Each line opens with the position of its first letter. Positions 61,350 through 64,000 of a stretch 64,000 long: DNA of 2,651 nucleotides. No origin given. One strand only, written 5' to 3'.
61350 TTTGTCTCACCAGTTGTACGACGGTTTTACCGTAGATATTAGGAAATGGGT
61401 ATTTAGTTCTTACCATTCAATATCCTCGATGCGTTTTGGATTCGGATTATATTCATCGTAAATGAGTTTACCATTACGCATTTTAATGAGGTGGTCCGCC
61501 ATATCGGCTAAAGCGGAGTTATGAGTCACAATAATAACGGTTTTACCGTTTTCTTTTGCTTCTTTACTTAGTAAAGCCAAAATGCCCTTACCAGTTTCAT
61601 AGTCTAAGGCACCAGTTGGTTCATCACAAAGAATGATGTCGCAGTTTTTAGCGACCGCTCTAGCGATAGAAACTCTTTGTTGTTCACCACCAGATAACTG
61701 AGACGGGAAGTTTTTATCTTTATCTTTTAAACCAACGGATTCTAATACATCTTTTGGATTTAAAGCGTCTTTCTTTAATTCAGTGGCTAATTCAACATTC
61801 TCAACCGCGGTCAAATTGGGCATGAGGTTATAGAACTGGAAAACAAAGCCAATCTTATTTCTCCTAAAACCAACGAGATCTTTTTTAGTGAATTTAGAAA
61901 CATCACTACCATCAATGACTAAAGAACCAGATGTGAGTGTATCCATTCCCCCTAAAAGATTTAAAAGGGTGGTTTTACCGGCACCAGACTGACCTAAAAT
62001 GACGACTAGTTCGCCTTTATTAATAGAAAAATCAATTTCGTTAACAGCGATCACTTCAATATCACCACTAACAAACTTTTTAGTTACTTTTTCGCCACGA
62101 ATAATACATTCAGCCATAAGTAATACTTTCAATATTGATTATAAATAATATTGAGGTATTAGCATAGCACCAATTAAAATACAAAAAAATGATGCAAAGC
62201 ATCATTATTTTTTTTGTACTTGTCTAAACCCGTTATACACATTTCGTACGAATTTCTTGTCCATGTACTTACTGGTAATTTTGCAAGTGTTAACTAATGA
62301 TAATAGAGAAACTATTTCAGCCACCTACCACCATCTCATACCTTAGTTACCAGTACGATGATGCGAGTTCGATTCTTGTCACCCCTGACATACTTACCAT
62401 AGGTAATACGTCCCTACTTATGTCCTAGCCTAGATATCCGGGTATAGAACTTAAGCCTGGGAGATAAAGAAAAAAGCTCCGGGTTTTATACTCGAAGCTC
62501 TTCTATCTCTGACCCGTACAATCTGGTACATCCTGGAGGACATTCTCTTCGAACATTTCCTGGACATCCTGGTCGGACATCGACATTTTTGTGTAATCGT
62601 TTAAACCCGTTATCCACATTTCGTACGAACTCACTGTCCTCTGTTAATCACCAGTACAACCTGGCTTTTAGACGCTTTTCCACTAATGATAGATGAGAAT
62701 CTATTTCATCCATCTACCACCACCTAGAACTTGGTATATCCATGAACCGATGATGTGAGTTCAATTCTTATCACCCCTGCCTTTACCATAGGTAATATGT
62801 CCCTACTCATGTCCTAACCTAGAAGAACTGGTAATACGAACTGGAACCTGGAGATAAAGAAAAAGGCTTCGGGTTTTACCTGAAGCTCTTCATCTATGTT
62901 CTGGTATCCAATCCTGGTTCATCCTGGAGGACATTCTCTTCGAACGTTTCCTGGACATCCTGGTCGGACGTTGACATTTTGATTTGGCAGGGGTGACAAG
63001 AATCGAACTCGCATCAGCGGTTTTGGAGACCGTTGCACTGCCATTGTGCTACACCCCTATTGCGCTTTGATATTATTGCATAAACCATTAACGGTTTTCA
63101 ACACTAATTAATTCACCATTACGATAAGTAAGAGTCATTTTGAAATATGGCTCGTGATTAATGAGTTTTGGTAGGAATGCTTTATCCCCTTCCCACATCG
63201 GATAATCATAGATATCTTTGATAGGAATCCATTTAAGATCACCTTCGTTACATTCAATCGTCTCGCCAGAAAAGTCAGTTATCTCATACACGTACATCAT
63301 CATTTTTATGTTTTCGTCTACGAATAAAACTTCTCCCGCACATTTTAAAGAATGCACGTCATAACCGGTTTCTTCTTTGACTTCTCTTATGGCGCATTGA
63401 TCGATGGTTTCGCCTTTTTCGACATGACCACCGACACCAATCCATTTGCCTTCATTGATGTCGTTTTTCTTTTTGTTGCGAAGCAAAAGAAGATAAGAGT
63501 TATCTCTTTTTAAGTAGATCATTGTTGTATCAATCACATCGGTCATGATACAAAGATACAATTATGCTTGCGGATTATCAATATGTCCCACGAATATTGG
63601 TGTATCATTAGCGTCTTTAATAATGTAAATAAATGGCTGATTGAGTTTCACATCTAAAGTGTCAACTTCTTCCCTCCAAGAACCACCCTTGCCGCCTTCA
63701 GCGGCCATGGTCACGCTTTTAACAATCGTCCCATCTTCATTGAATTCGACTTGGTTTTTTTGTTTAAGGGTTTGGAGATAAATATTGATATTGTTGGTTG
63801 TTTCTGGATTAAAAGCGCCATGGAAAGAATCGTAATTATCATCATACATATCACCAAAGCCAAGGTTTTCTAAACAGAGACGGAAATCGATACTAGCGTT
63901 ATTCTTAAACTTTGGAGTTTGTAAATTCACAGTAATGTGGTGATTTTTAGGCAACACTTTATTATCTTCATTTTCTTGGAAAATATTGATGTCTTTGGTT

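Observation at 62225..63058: Tandem ~377-bp non-coding elements next to tRNA-Trp, each with an inverted copy of the tRNA's 3' half and a compensatory T-stem change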

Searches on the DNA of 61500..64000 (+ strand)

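Call 4: search_rna_families(source=window, start=61500, end=64000, threshold=evalue, max_evalue=10, show_alignments=4)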
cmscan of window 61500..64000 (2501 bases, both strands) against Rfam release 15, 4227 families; matches with E-value up to 10: 5.
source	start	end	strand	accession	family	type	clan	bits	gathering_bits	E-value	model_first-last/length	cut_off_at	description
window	62988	63058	-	RF00005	tRNA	Gene; tRNA;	CL00001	62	29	1.9e-12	1-71/71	no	tRNA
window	62463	62504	-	RF00489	ctRNA_p42d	Gene; antisense;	-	25.3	50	0.013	1-46/46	no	ctRNA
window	62467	62550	-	RF02397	sau-5971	Gene; sRNA;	-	20.3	90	1.7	1-96/96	no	Staphylococcus sRNA sau-5971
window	62860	62940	+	RF02824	LPR10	Gene; sRNA;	-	19.9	69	2.1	1-94/94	no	Legionella RNA 10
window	61534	61559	+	RF00489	ctRNA_p42d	Gene; antisense;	-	19.2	50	0.89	1-46/46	no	ctRNA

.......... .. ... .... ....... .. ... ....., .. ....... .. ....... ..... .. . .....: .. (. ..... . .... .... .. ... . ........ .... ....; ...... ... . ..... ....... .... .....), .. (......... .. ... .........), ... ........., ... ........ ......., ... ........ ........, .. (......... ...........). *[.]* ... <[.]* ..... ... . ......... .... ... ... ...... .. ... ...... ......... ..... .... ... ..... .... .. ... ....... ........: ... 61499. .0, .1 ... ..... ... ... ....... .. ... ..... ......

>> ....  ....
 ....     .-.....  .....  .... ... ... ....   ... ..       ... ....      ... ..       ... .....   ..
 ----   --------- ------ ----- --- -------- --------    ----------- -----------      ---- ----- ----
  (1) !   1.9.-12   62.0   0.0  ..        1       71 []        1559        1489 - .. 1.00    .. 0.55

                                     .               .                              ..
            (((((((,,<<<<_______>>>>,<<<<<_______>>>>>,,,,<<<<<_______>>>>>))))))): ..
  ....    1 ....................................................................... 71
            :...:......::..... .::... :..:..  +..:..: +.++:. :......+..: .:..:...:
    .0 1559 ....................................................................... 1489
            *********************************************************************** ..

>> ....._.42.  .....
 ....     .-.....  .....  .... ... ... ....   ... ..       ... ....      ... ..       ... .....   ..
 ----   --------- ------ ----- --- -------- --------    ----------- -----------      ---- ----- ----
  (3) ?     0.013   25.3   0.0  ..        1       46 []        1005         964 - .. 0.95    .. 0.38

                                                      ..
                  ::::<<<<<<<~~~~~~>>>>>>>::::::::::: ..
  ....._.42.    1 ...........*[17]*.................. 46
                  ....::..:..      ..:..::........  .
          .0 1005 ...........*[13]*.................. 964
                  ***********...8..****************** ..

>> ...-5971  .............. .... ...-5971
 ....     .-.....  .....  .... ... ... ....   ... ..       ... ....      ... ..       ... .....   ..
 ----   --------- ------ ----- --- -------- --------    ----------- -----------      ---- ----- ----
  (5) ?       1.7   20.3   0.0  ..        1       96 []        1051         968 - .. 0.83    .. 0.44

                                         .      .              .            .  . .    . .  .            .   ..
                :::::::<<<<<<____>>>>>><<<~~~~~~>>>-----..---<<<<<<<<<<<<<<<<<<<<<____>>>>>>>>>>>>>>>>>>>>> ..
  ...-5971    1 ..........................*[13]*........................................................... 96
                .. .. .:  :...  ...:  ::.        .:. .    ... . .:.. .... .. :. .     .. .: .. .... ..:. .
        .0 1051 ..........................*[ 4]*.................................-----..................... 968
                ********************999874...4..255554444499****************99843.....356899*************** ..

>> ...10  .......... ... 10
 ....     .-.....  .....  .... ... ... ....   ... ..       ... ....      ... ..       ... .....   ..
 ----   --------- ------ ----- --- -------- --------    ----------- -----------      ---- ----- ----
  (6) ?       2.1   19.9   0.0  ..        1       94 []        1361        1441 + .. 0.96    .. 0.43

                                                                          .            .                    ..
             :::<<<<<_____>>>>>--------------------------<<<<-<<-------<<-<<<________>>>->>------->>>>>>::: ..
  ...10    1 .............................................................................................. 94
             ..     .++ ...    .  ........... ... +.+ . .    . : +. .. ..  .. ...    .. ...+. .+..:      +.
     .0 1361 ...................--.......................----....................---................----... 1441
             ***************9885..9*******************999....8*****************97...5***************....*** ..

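Call 13: search_dna_similar(query=window:62200-62990:+, collection=phages, mode=distant, max_evalue=0.01)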
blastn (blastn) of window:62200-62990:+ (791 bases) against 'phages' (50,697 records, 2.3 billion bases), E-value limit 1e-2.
No match.

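Call 14: search_dna_similar(query=window:62200-62990:+, collection=plasmids, mode=distant, max_evalue=0.01)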
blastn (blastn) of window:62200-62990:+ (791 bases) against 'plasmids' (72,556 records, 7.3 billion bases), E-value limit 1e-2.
No match.

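Call 44: search_rna_families(sources=[L006, L014, L037, L027, L028, L029, L032, L034, L040, L041, L020, L012, L033], threshold=gathering)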
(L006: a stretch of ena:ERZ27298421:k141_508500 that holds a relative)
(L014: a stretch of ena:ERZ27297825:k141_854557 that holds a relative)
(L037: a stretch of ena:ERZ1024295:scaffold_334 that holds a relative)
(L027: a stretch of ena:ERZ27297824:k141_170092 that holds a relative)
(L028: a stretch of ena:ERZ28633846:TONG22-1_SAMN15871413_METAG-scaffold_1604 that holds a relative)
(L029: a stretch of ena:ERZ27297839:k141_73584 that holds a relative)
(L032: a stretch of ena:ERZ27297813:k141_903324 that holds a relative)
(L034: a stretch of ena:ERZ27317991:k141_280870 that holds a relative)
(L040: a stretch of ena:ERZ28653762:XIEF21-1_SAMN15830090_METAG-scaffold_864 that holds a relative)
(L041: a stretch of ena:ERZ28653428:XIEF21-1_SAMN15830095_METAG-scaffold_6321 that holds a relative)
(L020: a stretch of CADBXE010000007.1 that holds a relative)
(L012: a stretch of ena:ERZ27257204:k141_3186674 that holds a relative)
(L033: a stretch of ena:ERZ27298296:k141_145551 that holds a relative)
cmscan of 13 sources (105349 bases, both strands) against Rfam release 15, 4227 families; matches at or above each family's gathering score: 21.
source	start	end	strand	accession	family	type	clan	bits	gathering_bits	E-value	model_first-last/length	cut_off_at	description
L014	7390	7498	-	RF02941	COG3943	Gene; sRNA;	-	106.3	71.8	1.3e-18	1-108/108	no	COG3943 RNA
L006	8455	8564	-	RF02941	COG3943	Gene; sRNA;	-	101.4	71.8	1.7e-17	1-108/108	no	COG3943 RNA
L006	7784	7854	+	RF00005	tRNA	Gene; tRNA;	CL00001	62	29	8.2e-11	1-71/71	no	tRNA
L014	6621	6691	+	RF00005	tRNA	Gene; tRNA;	CL00001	62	29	8.2e-11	1-71/71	no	tRNA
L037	5778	5848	+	RF00005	tRNA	Gene; tRNA;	CL00001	62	29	8.2e-11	1-71/71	no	tRNA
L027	4525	4595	+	RF00005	tRNA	Gene; tRNA;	CL00001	62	29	8.2e-11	1-71/71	no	tRNA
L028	4525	4595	+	RF00005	tRNA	Gene; tRNA;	CL00001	62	29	8.2e-11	1-71/71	no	tRNA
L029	4525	4595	+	RF00005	tRNA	Gene; tRNA;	CL00001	62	29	8.2e-11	1-71/71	no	tRNA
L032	4525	4595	+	RF00005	tRNA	Gene; tRNA;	CL00001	62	29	8.2e-11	1-71/71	no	tRNA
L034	4525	4595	+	RF00005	tRNA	Gene; tRNA;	CL00001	62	29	8.2e-11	1-71/71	no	tRNA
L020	1559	1629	-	RF00005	tRNA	Gene; tRNA;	CL00001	62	29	8.2e-11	1-71/71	no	tRNA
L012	936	1006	+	RF00005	tRNA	Gene; tRNA;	CL00001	62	29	8.2e-11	1-71/71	no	tRNA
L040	4487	4557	+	RF00005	tRNA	Gene; tRNA;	CL00001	55.8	29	4.2e-09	1-71/71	no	tRNA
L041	4487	4557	+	RF00005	tRNA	Gene; tRNA;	CL00001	55.8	29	4.2e-09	1-71/71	no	tRNA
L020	2633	2714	-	RF00005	tRNA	Gene; tRNA;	CL00001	53.3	29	2e-08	1-71/71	no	tRNA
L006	3755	3836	+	RF00005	tRNA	Gene; tRNA;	CL00001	53.2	29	2.1e-08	1-71/71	no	tRNA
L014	2592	2673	+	RF00005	tRNA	Gene; tRNA;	CL00001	53.2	29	2.1e-08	1-71/71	no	tRNA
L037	3873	3954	+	RF00005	tRNA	Gene; tRNA;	CL00001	53.2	29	2.1e-08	1-71/71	no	tRNA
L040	3871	3952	+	RF00005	tRNA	Gene; tRNA;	CL00001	53.2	29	2.1e-08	1-71/71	no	tRNA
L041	3871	3952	+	RF00005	tRNA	Gene; tRNA;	CL00001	53.2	29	2.1e-08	1-71/71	no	tRNA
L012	351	432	+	RF00005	tRNA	Gene; tRNA;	CL00001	53.2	29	2.1e-08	1-71/71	no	tRNA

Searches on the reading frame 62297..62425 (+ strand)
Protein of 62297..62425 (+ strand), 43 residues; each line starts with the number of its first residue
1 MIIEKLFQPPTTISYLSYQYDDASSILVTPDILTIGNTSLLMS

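Call 65: find_homologous_proteins(query=window:62297-62425:+, max_evalue=10)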
Query seq(43 aa): no candidate shares three 5-residue words with the query. No homologue found.

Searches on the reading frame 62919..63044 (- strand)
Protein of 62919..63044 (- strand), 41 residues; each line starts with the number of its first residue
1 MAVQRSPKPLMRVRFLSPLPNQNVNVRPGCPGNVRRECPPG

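Call 71: search_protein_representatives(protein=window:62919-63044:-)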
Query: 41 residues. Proteins with E-value up to 0.001 (for the whole library): 6; up to 1e-10: 1; up to 1e-30: 0. The best 6 are listed.
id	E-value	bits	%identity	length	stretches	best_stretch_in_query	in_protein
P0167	3.7e-12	60.6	72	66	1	1-40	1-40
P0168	1.6e-06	43.3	54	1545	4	28-40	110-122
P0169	4.5e-05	38.8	81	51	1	1-26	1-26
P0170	1.1e-04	37.7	81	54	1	1-26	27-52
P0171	8.4e-04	34.9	75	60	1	1-28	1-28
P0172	8.5e-04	34.9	80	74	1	1-25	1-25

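Call 73: list_cluster_members(proteins=[P0167, P0169, P0172])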
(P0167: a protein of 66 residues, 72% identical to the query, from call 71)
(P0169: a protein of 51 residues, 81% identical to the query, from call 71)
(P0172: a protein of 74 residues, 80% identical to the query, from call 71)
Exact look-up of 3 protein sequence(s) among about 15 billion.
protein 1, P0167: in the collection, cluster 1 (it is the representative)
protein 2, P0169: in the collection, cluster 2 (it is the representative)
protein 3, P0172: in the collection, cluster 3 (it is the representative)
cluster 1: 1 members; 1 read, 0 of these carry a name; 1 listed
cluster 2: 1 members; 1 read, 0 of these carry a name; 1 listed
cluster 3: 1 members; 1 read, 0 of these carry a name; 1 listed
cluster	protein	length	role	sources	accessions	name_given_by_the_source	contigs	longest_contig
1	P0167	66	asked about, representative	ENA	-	-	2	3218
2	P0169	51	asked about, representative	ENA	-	-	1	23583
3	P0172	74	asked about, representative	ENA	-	-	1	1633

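Call 74: find_encoding_contigs(protein=P0169, flank=10000, max_places=5)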
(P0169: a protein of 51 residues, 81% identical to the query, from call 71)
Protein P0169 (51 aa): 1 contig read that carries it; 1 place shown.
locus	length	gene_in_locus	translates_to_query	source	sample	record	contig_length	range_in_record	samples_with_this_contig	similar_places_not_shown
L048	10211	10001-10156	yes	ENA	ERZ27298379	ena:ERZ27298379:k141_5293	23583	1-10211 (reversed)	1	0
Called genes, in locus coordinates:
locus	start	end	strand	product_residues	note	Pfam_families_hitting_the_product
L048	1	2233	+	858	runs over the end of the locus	PF00496:SBP_bac_5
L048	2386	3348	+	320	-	PF19300:BPD_transp_1_N (weak), PF00528:BPD_transp_1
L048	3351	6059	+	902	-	PF12911:OppC_N, PF00528:BPD_transp_1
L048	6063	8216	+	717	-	PF02463:SMC_N (weak), PF00005:ABC_tran, PF13304:AAA_21, PF00005:ABC_tran, PF08352:oligo_HPY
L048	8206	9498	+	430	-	PF00005:ABC_tran, PF08352:oligo_HPY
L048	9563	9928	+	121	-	PF13038:DUF3899 (weak)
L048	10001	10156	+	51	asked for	-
